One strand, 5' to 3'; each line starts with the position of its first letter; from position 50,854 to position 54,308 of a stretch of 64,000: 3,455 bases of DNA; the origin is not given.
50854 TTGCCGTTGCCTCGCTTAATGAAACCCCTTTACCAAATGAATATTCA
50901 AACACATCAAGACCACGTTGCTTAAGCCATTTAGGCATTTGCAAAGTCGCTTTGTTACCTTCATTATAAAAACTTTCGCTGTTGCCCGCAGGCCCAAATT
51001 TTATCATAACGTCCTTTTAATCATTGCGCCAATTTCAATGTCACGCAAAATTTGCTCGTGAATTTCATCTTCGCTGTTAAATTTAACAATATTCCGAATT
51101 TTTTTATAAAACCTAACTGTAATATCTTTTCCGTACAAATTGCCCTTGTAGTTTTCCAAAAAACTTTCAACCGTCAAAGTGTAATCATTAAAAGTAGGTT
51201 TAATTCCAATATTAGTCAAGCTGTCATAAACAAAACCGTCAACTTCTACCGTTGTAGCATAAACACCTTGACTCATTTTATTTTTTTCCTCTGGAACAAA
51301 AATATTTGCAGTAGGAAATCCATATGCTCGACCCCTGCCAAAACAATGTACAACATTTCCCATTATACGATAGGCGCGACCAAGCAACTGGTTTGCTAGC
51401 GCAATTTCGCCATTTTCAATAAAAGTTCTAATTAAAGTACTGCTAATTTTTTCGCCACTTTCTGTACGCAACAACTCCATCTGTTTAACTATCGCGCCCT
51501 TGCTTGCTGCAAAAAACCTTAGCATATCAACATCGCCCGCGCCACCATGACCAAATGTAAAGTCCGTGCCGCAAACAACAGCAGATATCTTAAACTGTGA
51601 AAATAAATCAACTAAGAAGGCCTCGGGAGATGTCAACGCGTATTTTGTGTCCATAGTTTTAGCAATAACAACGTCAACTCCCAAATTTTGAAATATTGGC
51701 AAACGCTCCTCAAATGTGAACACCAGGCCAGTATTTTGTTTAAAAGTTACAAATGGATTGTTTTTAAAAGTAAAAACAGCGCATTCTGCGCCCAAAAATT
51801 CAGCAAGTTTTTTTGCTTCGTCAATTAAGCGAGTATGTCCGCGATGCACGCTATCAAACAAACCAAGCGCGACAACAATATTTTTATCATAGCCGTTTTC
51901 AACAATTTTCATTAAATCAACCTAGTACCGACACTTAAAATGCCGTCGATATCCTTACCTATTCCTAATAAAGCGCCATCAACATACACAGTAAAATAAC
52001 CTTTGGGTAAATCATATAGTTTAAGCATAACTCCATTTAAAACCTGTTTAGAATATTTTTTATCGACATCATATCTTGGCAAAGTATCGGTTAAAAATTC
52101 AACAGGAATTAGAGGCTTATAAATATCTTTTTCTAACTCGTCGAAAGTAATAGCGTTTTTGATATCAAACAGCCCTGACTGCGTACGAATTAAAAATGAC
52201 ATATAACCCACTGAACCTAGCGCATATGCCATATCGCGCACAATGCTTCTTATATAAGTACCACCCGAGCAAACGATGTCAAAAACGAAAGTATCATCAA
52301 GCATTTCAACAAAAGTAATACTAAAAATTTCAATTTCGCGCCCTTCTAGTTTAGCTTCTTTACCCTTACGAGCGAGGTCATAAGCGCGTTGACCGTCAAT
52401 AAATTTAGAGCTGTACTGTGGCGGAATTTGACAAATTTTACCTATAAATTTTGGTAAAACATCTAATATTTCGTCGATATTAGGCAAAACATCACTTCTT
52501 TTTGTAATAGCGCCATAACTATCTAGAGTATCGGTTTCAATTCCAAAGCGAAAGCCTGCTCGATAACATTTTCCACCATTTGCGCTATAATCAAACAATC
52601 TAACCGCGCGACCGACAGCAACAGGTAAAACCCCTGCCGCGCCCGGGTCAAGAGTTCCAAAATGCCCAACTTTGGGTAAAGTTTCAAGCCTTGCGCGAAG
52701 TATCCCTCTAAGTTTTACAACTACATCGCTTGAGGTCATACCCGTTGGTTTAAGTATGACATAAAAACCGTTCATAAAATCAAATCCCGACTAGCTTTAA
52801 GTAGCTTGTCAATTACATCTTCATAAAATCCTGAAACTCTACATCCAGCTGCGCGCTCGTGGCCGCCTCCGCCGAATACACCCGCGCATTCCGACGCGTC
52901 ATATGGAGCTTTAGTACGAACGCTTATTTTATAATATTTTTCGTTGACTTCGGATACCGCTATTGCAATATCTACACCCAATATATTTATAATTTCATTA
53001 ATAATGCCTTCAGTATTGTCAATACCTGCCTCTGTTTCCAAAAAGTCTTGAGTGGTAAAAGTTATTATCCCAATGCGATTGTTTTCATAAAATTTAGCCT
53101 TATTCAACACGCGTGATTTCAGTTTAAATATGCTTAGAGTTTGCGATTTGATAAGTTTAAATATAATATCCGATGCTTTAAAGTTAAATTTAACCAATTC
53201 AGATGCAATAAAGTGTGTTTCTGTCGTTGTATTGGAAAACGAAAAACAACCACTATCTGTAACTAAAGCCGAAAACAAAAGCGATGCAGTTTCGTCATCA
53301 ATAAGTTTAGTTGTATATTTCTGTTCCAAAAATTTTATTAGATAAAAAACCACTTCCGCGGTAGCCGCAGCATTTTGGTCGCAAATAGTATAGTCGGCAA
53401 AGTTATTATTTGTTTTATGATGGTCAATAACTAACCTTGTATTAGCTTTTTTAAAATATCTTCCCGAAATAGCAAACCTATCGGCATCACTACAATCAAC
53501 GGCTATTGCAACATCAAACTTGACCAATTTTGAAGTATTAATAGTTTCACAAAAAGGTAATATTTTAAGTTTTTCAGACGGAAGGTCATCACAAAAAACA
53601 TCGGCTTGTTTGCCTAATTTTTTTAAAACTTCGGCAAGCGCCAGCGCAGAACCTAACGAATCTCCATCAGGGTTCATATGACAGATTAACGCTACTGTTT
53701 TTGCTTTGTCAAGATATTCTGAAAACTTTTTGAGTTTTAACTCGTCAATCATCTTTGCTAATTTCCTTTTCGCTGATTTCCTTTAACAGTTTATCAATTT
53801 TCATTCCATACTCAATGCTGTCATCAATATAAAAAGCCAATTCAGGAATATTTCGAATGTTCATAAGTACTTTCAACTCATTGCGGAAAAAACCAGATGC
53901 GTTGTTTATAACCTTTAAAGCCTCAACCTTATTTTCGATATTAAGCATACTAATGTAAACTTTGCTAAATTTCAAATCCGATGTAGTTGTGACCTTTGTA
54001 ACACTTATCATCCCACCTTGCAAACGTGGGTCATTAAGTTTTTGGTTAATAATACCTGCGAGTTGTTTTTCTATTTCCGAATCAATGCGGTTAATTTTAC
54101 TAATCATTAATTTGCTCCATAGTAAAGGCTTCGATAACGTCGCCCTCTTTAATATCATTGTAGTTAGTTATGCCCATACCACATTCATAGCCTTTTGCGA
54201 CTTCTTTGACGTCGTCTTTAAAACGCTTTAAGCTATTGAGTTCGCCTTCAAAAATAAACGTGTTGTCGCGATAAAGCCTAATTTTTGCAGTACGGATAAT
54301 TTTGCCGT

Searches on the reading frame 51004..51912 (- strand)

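Call 22: search_protein_families(library=pfam, proteins=[window:51004-51912:-], max_evalue=0.001)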
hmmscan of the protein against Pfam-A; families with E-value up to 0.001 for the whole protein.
window:51004-51912:- (302 aa): 3 families
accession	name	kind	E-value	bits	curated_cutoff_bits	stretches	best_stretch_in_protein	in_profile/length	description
PF06574.18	FAD_syn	-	1e-34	120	27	1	9-159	5-157/158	FAD synthetase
PF01687.23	Flavokinase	-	2.2e-34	118.8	19.6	1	177-294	1-119/124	Riboflavin kinase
PF01467.32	CTP_transf_like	-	1.6e-07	32.1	21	1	15-163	2-132/133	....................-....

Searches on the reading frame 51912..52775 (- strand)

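Call 22: search_protein_families(library=pfam, proteins=[window:51912-52775:-], max_evalue=0.001)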
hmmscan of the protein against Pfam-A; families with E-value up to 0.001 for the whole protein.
window:51912-52775:- (287 aa): 2 families
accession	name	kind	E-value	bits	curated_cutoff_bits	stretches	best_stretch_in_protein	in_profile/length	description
PF01509.24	TruB_N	-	1.1e-43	149.7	27.3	1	33-175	6-149/149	TruB family pseudouridylate synthase (N terminal domain)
PF16198.10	TruB_C_2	-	2.7e-07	31.1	29.3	1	176-218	1-43/66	tRNA pseudouridylate synthase B C-terminal domain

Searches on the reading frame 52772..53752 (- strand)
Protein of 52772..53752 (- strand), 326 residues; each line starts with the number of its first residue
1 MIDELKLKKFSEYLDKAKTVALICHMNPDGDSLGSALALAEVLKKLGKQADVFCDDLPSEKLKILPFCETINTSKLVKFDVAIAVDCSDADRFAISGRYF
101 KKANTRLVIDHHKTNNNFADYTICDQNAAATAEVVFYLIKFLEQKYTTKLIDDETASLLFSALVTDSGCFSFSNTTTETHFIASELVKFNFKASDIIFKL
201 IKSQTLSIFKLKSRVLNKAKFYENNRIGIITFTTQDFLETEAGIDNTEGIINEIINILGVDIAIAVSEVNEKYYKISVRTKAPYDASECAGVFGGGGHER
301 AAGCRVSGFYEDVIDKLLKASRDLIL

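Call 22: search_protein_families(library=pfam, proteins=[window:52772-53752:-], max_evalue=0.001)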
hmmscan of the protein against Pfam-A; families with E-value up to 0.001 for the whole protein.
window:52772-53752:- (326 aa): 2 families
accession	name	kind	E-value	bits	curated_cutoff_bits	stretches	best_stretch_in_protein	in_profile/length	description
PF01368.27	DHH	-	1.5e-20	74.2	28.1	1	20-162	2-124/125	DHH family, N-terminal domain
PF02272.25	DHHA1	-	2.3e-10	41.3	25.9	1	247-324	18-99/102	DHHA1 domain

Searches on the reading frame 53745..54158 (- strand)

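Call 22: search_protein_families(library=pfam, proteins=[window:53745-54158:-], max_evalue=0.001)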
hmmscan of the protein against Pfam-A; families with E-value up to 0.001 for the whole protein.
window:53745-54158:- (137 aa): 1 family
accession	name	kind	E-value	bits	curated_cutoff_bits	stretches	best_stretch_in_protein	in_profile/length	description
PF02033.23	RBFA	-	1.2e-29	103.1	34.7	1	22-125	2-105/105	Ribosome-binding factor A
